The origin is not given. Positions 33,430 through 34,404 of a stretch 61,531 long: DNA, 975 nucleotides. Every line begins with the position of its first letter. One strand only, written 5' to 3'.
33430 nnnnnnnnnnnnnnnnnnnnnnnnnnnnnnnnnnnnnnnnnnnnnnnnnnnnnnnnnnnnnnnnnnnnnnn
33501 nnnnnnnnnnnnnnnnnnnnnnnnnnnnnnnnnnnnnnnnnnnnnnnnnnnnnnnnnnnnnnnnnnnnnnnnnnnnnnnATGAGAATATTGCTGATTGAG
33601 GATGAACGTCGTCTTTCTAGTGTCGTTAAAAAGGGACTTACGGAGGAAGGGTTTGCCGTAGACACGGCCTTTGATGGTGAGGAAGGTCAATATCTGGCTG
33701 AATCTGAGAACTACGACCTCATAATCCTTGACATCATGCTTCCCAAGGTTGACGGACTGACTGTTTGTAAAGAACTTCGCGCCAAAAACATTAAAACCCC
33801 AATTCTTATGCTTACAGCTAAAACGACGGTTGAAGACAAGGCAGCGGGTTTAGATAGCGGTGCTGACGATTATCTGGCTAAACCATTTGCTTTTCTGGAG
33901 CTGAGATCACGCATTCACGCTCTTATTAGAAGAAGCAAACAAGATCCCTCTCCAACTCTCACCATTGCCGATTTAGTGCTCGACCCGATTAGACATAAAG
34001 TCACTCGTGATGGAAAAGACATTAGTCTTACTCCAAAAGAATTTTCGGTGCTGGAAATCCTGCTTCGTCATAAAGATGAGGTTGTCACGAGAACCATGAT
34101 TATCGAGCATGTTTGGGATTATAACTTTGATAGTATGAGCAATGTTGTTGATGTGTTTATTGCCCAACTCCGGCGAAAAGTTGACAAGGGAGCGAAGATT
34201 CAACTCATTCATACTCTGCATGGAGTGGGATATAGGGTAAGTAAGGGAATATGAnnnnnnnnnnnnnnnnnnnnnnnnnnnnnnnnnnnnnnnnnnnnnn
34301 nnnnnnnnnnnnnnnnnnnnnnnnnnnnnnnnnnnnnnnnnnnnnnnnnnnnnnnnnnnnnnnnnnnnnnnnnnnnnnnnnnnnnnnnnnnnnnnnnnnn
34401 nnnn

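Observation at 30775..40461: Seven promoters share a pho-box-like architecture: a self-contained regulon for the island-encoded OmpR-type regulator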

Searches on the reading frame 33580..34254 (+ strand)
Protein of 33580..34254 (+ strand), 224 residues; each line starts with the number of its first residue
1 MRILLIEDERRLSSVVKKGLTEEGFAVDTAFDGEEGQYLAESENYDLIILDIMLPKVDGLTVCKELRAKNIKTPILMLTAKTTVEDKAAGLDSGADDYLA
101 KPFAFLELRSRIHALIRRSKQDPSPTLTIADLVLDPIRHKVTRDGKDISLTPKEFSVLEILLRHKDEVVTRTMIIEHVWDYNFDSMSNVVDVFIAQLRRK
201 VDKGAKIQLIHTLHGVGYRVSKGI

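Call 7: search_protein_families(library=pfam, proteins=[window:33580-34254:+], max_evalue=0.01)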
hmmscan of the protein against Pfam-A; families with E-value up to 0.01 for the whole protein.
window:33580-34254:+ (224 aa): 2 families
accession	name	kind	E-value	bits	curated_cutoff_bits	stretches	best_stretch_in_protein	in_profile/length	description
PF00072.30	Response_reg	-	1.1e-28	100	30.2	1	3-112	1-110/111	Response regulator receiver domain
PF00486.34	Trans_reg_C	-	3.6e-26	91.5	26.2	1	145-219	1-76/77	Transcriptional regulatory protein, C terminal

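Call 11: find_homologous_proteins(query=window:33580-34254:+, max_evalue=1e-40)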
Query window:33580-34254:+ (224 aa): 7909 proteins with E <= 1e-40 among 8000 candidates; the best 120 are listed.
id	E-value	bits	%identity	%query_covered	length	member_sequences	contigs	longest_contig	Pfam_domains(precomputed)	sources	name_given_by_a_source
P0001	3.8e-140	483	100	100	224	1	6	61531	PF00486.35,PF00072.31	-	-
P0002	6.5e-134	462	95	99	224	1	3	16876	PF00486.35,PF00072.31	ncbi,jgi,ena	-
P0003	7.0e-134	462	95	100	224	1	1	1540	PF00486.35,PF00072.31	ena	-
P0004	1.4e-133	461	95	99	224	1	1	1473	PF00486.35,PF00072.31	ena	-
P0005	3.0e-133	460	95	100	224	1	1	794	PF00486.35,PF00072.31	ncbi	-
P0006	7.7e-133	459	94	99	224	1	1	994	PF00486.35,PF00072.31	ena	-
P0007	7.7e-133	459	94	99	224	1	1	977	PF00486.35,PF00072.31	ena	-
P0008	2.8e-131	454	92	100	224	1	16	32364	PF00486.35,PF00072.31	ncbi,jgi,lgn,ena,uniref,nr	ncbi:MAG: Response regulator receiver domain protein (CheY-like) [Candidatus Roizmanbacteria bacteri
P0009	3.1e-131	453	92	100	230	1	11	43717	PF00486.35,PF00072.31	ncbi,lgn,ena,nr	ncbi:MAG: Winged-helix transcriptional response regulator [Microgenomates group bacterium GW2011_GWC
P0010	3.1e-131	453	92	100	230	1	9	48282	PF00486.35,PF00072.31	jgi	-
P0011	5.5e-131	453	93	99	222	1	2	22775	PF00486.35,PF00072.31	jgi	jgi:two-component system, OmpR family, copper resistance phosphate regulon response regulator CusR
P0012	8.7e-131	452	91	100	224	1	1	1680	PF00486.35,PF00072.31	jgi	-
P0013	9.7e-131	452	91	100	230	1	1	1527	PF00486.35,PF00072.31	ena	-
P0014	1.5e-130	451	93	99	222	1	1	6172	PF00486.35,PF00072.31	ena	-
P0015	4.4e-130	450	93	99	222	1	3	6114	PF00486.35,PF00072.31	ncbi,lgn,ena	ncbi:MAG: response regulator transcription factor [Patescibacteria group bacterium]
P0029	6.7e-125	433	87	100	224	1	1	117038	PF00486.35,PF00072.31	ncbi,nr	ncbi:MAG: response regulator transcription factor [Patescibacteria group bacterium]|nr:response regu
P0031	2.9e-123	427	86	100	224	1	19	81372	PF00486.35,PF00072.31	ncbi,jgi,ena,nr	ncbi:MAG: Response regulator receiver domain protein (CheY-like) [Microgenomates group bacterium GW2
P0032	1.0e-122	426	88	99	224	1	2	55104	PF00486.35,PF00072.31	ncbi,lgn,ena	-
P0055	1.1e-117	409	83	99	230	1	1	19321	PF00486.35,PF00072.31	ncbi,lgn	-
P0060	2.3e-116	405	80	100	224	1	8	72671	PF00486.35,PF00072.31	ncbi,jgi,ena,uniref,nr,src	ncbi:DNA-binding response regulator [Candidatus Gottesmanbacteria bacterium RIFCSPHIGHO2_02_FULL_39_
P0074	6.6e-115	400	79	99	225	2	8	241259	PF00486.35,PF00072.31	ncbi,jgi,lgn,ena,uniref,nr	ncbi:MAG: Response regulator receiver domain protein (CheY-like) [Microgenomates group bacterium GW2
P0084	1.9e-114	399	79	100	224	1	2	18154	PF00486.35,PF00072.31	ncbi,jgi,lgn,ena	-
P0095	4.7e-114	397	80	100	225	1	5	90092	PF00486.35,PF00072.31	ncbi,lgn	-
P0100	9.2e-114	396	79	99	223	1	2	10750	PF00486.35,PF00072.31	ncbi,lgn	-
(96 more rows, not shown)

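Call 13: find_encoding_contigs(protein=P0008, flank=10000, max_places=2)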
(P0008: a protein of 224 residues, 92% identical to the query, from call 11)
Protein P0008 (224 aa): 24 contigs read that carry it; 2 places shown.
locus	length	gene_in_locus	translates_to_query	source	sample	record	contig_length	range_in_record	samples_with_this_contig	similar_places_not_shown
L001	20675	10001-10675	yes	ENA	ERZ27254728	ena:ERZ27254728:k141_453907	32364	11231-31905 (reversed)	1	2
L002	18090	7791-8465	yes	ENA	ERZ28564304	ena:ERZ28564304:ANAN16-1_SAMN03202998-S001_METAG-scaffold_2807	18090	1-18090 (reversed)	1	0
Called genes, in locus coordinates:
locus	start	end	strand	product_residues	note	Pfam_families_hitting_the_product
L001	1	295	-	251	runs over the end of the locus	?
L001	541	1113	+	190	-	PF02545:Maf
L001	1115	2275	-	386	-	PF07690:MFS_1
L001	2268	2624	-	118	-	-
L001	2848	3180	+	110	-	PF00076:RRM_1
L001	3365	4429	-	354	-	PF02129:Peptidase_S15, PF20434:BD-FAE (weak), PF00561:Abhydrolase_1 (weak), PF12146:Hydrolase_4, PF12697:Abhydrolase_6 (weak), PF00326:Peptidase_S9 (weak), PF07859:Abhydrolase_3 (weak), PF00326:Peptidase_S9 (weak), +2 more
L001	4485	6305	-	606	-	PF00009:GTP_EFTU, PF01926:MMR_HSR1 (weak), PF22042:EF-G_D2 (weak), PF03144:GTP_EFTU_D2 (weak), PF14492:EFG_III (faint), PF00679:EFG_C, PF21018:BipA_C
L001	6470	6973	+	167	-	PF07731:Cu-oxidase_2 (faint), PF13473:Cupredoxin_1, PF00127:Copper-bind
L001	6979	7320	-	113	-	PF16804:DUF5071 (faint)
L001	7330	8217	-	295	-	-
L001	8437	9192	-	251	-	PF01479:S4 (weak), PF00849:PseudoU_synth_2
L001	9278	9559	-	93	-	-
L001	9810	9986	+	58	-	-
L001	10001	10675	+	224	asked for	PF00072:Response_reg, PF00486:Trans_reg_C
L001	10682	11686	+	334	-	PF00672:HAMP, PF00512:HisKA, PF14501:HATPase_c_5 (faint), PF02518:HATPase_c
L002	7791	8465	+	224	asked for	PF00072:Response_reg, PF00486:Trans_reg_C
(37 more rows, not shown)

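Call 14: find_encoding_contigs(protein=P0029, flank=10000, max_places=2)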
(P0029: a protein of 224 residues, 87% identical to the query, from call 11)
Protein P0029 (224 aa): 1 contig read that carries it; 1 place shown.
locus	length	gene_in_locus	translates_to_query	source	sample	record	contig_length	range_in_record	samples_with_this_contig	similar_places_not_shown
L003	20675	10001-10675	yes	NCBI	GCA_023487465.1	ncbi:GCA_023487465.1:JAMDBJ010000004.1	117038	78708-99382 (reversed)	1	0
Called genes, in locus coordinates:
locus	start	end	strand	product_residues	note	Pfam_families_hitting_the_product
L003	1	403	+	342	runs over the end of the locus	PF05569:Peptidase_M56, PF01435:Peptidase_M48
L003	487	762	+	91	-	-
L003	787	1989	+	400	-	-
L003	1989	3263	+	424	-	-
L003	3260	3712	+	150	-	-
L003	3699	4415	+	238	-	-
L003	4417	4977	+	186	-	PF11303:DUF3105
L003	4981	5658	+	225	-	-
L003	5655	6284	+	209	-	-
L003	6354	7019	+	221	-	PF09851:SHOCT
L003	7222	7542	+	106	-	PF12802:MarR_2 (weak), PF12840:HTH_20, PF01022:HTH_5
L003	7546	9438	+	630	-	PF00122:E1-E2_ATPase, PF00702:Hydrolase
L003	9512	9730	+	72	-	-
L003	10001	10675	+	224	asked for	PF00072:Response_reg, PF00486:Trans_reg_C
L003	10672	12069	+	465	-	PF00672:HAMP, PF00512:HisKA, PF02518:HATPase_c, PF13589:HATPase_c_3 (weak)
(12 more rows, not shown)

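Call 15: find_encoding_contigs(protein=P0060, flank=10000, max_places=2)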
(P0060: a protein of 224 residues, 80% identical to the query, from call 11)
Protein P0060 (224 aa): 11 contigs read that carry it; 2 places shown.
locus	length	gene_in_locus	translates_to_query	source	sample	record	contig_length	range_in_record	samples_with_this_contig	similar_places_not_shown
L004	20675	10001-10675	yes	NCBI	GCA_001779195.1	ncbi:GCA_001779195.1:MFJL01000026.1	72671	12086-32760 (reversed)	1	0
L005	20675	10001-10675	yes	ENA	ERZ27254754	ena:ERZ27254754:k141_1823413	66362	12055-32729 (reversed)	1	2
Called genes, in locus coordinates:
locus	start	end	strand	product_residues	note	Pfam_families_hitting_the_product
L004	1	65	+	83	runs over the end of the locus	-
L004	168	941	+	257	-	PF02673:BacA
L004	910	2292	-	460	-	PF13231:PMT_2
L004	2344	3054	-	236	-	PF08713:DNA_alkylation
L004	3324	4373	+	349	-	PF00248:Aldo_ket_red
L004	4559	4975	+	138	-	PF05168:HEPN (faint)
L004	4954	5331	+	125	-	-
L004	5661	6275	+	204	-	-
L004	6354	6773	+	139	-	PF00293:NUDIX (faint)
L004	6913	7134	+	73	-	PF02604:PhdYeFM_antitox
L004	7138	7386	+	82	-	PF05016:ParE_toxin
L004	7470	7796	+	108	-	-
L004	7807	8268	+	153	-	-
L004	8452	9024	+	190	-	-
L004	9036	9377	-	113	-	PF00581:Rhodanese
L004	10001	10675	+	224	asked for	PF00072:Response_reg, PF00486:Trans_reg_C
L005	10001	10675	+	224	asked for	PF00072:Response_reg, PF00486:Trans_reg_C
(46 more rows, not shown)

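Call 19: search_protein_families(library=ncbifam, proteins=[window:33580-34254:+], max_evalue=0.00001)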
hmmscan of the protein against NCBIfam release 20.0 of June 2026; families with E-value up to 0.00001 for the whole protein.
window:33580-34254:+ (224 aa): 89 families (the best 25 are shown)
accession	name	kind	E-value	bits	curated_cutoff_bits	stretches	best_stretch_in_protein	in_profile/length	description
TIGR01387.1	cztR_silR_copR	subfamily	1.2e-78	263.7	279.2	1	3-219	1-217/218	heavy metal response regulator transcription factor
NF041734.1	resp_reg_RppA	equivalog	2.3e-67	226.7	250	1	1-221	1-228/229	two-component system response regulator RppA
NF007346.1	PRK09836.1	equivalog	3.3e-67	226.6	420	1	1-219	1-220/227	copper/silver response regulator transcription factor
NF008567.0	PRK11517.1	equivalog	4.6e-67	225.7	353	1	1-220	1-218/223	response regulator transcription factor HprR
NF040689.1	MtrAB_MtrA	equivalog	3.3e-59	199.9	300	1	3-220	1-218/219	MtrAB system response regulator MtrA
NF045944.1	ResRegRpaBCyano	equivalog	3.3e-58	196.8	330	1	4-220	1-227/229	response regulator transcription factor RpaB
NF007928.2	PRK10643.1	equivalog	1.4e-57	194.8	330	1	1-219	1-215/216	two-component system response regulator PmrA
TIGR02154.1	PhoB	equivalog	8.7e-57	192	296.2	1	2-221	4-226/226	phosphate regulon transcriptional regulator PhoB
NF012023.0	PRK15479.1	equivalog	2.7e-55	187.3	337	1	1-221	1-218/224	transcriptional regulator TctD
NF007663.1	PRK10336.1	equivalog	3.7e-55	187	345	1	1-220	1-216/219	quorum sensing response regulator transcription factor QseB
NF045991.1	RespRegCtrARhodob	equivalog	6.4e-54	183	350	1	1-219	1-220/224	response regulator transcription factor CtrA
NF053854.1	RespRegPhoBBctds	equivalog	2e-52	177.8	270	1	3-220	1-224/225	two-component system response regulator PhoB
NF007005.1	PRK09468.1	equivalog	1.8e-51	174.9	331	1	2-218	5-229/237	osmolarity response regulator transcription factor OmpR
NF033117.2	vanR_ACDEGLN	exception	5.2e-51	173.4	350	1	3-220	1-225/226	VanR-ABDEGLN family response regulator transcription factor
NF040534.1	resp_reg_YycF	equivalog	7.3e-51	172.6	340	1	2-220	2-227/231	response regulator YycF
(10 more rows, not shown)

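Call 23: find_encoding_contigs(protein=P0074, flank=10000, max_places=1)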
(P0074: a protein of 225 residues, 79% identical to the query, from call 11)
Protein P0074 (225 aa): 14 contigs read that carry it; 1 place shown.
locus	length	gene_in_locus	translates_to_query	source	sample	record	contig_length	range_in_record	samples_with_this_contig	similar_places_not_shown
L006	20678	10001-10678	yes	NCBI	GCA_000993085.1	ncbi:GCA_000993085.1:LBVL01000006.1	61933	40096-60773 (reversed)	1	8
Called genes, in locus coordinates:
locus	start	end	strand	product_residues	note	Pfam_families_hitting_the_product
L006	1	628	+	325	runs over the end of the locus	PF05569:Peptidase_M56 (weak), PF01435:Peptidase_M48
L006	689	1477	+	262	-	PF13462:Thioredoxin_4, PF01323:DSBA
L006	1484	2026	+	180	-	-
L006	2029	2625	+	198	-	-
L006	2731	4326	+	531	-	PF07732:Cu-oxidase_3, PF00394:Cu-oxidase, PF07731:Cu-oxidase_2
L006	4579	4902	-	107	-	PF00391:PEP-utilizers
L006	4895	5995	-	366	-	-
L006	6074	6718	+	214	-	PF04203:Sortase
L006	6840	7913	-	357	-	-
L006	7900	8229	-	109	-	PF00391:PEP-utilizers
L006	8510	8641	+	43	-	-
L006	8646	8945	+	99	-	-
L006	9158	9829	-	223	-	PF03848:TehB, PF08241:Methyltransf_11 (weak), PF13649:Methyltransf_25 (weak)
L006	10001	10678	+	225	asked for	PF00072:Response_reg, PF00486:Trans_reg_C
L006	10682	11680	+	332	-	PF13589:HATPase_c_3 (faint), PF00672:HAMP, PF00512:HisKA, PF02518:HATPase_c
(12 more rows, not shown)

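Call 24: find_encoding_contigs(protein=P0031, flank=10000, max_places=1)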
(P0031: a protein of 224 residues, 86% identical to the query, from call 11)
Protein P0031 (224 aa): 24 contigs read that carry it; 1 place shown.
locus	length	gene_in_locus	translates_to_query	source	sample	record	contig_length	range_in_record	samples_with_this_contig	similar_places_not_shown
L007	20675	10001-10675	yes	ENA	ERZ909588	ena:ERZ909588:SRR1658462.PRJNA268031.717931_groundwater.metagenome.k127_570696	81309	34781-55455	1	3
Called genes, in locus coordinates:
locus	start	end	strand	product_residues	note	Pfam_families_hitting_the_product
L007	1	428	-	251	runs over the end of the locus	PF13489:Methyltransf_23 (weak), PF13649:Methyltransf_25, PF08241:Methyltransf_11 (weak)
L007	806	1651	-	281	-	PF12705:PDDEXK_1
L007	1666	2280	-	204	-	PF13462:Thioredoxin_4, PF01323:DSBA, PF13743:Thioredoxin_5 (weak)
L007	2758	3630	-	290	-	PF00188:CAP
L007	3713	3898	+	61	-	-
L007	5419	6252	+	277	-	PF13489:Methyltransf_23, PF13847:Methyltransf_31, PF08241:Methyltransf_11, PF08242:Methyltransf_12, PF13649:Methyltransf_25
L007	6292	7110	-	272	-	PF00005:ABC_tran, PF04945:YHS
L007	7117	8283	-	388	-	PF12704:MacB_PCD, PF02687:FtsX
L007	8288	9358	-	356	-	PF25973:BSH_CzcB (faint), PF25917:BSH_RND (weak)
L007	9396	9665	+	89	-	PF02583:Trns_repr_metal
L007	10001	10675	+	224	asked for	PF00072:Response_reg, PF00486:Trans_reg_C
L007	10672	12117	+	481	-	PF00672:HAMP, PF00512:HisKA, PF02518:HATPase_c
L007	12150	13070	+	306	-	PF02683:DsbD_TM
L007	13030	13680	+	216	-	PF00578:AhpC-TSA, PF08534:Redoxin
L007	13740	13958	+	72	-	-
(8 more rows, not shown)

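Call 25: find_encoding_contigs(protein=P0095, flank=10000, max_places=1)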
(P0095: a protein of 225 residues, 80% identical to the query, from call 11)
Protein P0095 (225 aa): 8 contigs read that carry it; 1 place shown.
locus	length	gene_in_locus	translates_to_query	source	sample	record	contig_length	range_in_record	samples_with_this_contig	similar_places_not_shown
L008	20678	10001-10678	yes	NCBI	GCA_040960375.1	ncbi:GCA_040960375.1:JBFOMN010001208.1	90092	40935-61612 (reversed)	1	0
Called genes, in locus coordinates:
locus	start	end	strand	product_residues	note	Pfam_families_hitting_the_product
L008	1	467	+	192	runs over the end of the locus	PF06821:Ser_hydrolase, PF12146:Hydrolase_4 (weak)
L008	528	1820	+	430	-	PF07690:MFS_1, PF11700:ATG22, PF07690:MFS_1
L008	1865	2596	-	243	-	PF02811:PHP, PF13263:PHP_C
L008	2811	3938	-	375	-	PF04389:Peptidase_M28, PF01546:Peptidase_M20, PF07687:M20_dimer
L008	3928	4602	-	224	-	PF01048:PNP_UDP_1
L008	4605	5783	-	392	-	PF04055:Radical_SAM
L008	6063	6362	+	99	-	-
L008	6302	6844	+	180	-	PF00892:EamA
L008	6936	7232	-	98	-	PF00009:GTP_EFTU (weak)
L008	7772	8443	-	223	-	PF07995:GSDH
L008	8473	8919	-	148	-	PF07995:GSDH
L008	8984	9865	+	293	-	PF00561:Abhydrolase_1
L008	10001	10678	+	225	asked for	PF00072:Response_reg, PF00486:Trans_reg_C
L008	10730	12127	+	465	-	PF00672:HAMP, PF00512:HisKA, PF02518:HATPase_c, PF13589:HATPase_c_3 (weak)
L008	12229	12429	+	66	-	-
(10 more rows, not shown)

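Call 32: search_solved_structures(query=window:33580-34254:+, max_evalue=1e-30, show_alignments=0)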
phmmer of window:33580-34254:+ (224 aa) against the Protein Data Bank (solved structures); distinct sequences matched with E-value up to 1e-30: 26.
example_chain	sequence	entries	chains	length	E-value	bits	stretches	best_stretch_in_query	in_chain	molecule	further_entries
1kgs_A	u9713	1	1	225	4e-61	209.6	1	1-219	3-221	DNA BINDING RESPONSE REGULATOR D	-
1ys6_A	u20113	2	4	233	5.1e-51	176.6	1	2-219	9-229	Transcriptional regulatory protein prrA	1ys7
2gwr_A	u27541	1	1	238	4e-48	167.2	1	2-220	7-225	DNA-binding response regulator mtrA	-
9ji3_J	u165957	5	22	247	8.5e-48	166.1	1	2-219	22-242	DNA-binding response regulator | Possible two component system response transcriptional positive regulator PhoP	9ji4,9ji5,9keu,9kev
3r0j_A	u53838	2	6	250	8.9e-48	166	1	2-219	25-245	POSSIBLE TWO COMPONENT SYSTEM RESPONSE TRANSCRIPTIONAL POSITIVE REGULATOR PHOP | Response regulator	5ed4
7lz9_A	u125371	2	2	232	7.3e-44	153.2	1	1-221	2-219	Putative two-component system response regulator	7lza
9ket_J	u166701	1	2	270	1.1e-43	152.7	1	43-219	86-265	Possible two component system response transcriptional positive regulator PhoP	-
3q9s_A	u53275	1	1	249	4.8e-40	140.8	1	2-216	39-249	DNA-binding response regulator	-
2oqr_A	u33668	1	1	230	2.6e-38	135.1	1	3-220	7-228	Sensory transduction protein regX3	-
8uvx_B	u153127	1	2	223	4.6e-37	131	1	1-220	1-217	DNA-binding response regulator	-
9dvt_R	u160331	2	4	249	9e-37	130.1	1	2-219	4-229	DNA-binding dual master transcriptional regulator RpaA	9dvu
8uuz_A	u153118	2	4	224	1.6e-36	129.2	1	2-220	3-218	DNA-binding response regulator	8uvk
8jo2_H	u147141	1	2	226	3.5e-36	128.2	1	1-221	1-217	DNA-binding transcriptional regulator BasR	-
4s04_A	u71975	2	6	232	3.9e-36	128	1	1-221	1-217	DNA-binding transcriptional regulator BasR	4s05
4kfc_A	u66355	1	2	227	4.3e-34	121.3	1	2-219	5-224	KDP operon transcriptional regulatory protein KdpE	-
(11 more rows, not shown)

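Call 44: find_encoding_contigs(protein=P0100, flank=10000, max_places=1)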
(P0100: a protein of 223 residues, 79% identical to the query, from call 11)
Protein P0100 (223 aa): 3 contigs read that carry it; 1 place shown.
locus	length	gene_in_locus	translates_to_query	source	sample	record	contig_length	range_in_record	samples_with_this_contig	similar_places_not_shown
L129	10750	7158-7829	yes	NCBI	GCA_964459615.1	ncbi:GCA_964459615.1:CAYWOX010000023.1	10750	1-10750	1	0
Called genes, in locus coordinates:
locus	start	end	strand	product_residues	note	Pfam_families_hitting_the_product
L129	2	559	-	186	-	?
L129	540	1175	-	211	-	PF03734:YkuD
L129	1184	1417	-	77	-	-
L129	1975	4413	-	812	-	PF02190:LON_substr_bdg, PF00004:AAA, PF07728:AAA_5 (weak), PF22667:Lon_lid, PF05362:Lon_C, PF13541:ChlI (faint)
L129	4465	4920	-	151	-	PF14378:PAP2_3 (weak), PF01569:PAP2, PF02681:DUF212 (weak)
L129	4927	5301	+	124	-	PF01219:DAGK_prokar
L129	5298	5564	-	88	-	-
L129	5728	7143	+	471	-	-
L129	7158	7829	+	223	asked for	PF00072:Response_reg, PF00486:Trans_reg_C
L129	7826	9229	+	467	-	PF00672:HAMP, PF00512:HisKA, PF13589:HATPase_c_3 (faint), PF02518:HATPase_c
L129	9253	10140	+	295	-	PF02683:DsbD_TM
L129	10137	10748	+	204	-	?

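Call 45: find_encoding_contigs(protein=P0055, flank=10000, max_places=1)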
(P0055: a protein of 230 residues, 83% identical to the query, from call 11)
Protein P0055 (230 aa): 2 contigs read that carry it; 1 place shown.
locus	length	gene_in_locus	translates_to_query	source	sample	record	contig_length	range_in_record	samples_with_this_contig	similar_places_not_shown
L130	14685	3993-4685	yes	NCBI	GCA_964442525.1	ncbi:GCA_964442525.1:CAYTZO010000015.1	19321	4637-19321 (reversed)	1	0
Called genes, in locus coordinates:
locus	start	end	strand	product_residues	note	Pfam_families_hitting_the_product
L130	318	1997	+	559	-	PF03109:ABC1, PF27536:UbiB_helical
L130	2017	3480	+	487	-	-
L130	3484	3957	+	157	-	-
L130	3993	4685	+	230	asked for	PF00072:Response_reg, PF00486:Trans_reg_C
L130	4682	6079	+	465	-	PF00672:HAMP, PF00512:HisKA, PF02518:HATPase_c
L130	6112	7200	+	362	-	PF07907:YibE_F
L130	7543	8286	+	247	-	-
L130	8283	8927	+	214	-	PF00578:AhpC-TSA, PF08534:Redoxin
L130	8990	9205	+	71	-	-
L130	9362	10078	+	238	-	PF04203:Sortase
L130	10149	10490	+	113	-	-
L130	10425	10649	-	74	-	-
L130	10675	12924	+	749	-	PF19335:HMBD, PF00122:E1-E2_ATPase, PF00702:Hydrolase, PF08282:Hydrolase_3 (faint)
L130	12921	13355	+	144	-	-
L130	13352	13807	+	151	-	-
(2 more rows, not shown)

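Call 46: find_encoding_contigs(protein=P0032, flank=10000, max_places=1)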
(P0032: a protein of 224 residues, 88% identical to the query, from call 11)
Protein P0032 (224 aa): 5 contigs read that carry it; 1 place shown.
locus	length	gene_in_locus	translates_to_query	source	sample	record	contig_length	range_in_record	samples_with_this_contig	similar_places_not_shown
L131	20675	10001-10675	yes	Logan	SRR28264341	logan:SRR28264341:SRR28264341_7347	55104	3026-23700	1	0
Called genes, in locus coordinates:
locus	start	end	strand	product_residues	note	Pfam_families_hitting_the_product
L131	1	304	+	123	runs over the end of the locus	PF03965:Penicillinase_R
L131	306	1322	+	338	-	PF05569:Peptidase_M56, PF01435:Peptidase_M48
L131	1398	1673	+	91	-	-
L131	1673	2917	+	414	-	PF13192:Thioredoxin_3 (faint)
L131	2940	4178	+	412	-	-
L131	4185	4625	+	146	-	-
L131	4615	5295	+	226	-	-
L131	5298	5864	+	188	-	PF11303:DUF3105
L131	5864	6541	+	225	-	PF02683:DsbD_TM (weak)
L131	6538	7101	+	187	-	PF13462:Thioredoxin_4 (faint)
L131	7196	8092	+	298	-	PF00188:CAP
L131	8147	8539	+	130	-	PF03625:DUF302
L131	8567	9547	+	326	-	PF05448:AXE1 (weak), PF12740:PETase (faint), PF02129:Peptidase_S15, PF01738:DLH, PF00561:Abhydrolase_1, PF12146:Hydrolase_4, PF12697:Abhydrolase_6 (weak), PF00326:Peptidase_S9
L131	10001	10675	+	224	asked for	PF00072:Response_reg, PF00486:Trans_reg_C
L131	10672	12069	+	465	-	PF13589:HATPase_c_3 (faint), PF00672:HAMP, PF00512:HisKA, PF02518:HATPase_c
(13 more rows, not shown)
